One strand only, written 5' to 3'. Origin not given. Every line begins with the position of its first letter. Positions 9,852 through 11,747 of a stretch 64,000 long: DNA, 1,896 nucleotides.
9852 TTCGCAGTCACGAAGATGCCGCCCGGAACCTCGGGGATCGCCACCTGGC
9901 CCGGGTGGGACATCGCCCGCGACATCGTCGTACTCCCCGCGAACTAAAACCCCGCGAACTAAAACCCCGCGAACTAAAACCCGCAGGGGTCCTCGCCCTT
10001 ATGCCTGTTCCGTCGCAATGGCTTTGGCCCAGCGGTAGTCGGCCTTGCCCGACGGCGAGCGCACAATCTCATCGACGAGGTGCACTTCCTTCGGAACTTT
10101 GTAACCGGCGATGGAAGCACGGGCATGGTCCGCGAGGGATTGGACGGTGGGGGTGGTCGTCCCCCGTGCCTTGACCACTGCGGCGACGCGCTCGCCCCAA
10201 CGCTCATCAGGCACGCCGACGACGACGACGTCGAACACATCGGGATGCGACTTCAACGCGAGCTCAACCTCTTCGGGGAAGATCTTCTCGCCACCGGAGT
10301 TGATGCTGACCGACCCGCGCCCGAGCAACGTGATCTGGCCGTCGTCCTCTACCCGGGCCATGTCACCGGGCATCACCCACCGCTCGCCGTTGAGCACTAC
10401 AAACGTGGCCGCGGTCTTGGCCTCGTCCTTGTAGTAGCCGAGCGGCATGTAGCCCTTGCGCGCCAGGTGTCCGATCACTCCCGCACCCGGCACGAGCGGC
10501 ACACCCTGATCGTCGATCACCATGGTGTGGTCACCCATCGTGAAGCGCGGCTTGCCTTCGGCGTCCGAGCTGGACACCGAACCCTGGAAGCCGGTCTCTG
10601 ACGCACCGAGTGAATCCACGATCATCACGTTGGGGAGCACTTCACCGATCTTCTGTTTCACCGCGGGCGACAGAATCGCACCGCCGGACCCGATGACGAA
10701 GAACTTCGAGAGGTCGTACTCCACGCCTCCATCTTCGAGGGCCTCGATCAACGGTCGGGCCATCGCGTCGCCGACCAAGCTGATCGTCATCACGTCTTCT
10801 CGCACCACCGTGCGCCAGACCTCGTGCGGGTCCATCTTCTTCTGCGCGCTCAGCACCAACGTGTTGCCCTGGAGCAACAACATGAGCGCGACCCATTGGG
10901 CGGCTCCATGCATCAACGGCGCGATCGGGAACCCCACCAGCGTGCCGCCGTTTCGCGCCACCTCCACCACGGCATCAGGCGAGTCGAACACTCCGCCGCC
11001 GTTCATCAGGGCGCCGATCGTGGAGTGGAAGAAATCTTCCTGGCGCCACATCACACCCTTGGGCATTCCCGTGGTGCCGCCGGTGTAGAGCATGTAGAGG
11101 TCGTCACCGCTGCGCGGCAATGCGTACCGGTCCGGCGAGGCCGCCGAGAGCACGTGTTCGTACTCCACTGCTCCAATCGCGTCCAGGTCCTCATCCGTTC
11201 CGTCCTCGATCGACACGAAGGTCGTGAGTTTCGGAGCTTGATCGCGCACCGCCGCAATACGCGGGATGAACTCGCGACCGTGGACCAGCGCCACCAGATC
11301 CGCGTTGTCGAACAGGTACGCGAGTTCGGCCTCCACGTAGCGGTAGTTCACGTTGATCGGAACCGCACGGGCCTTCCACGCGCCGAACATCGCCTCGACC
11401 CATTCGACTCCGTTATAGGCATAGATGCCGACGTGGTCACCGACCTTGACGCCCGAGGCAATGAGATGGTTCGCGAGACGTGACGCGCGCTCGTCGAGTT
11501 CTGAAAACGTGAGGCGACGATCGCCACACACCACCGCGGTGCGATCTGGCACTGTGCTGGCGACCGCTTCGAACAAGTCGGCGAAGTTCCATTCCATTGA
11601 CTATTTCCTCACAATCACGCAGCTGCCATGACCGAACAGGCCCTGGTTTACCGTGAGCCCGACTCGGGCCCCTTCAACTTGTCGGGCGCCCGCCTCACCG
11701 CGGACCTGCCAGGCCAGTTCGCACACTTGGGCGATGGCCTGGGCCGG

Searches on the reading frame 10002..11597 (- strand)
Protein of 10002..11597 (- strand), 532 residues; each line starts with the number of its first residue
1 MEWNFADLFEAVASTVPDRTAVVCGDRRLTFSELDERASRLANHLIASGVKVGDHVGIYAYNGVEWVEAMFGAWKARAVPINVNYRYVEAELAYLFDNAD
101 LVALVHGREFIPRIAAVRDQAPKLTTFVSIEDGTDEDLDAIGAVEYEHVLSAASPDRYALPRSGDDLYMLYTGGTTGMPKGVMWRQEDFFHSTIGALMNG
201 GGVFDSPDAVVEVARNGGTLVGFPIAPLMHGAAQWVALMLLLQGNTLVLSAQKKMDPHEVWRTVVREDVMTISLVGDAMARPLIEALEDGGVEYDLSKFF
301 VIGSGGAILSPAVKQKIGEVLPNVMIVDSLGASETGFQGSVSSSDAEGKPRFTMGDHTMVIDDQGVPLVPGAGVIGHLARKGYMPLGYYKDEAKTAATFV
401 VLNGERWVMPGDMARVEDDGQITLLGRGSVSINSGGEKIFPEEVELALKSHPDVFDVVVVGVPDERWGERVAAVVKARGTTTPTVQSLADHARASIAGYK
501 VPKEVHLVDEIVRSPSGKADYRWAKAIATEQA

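Call 57: search_protein_families(library=pfam, proteins=[window:10002-11597:-], max_evalue=0.001)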
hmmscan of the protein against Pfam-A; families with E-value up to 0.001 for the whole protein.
window:10002-11597:- (532 aa): 2 families
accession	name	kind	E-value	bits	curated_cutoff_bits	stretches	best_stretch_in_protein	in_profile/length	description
PF00501.34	AMP-binding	-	6.9e-58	196.7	29.9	1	9-383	1-377/384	AMP-binding enzyme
PF13193.12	AMP-binding_C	-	3.5e-18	66.7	24.5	1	443-518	1-76/76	AMP-binding enzyme C-terminal domain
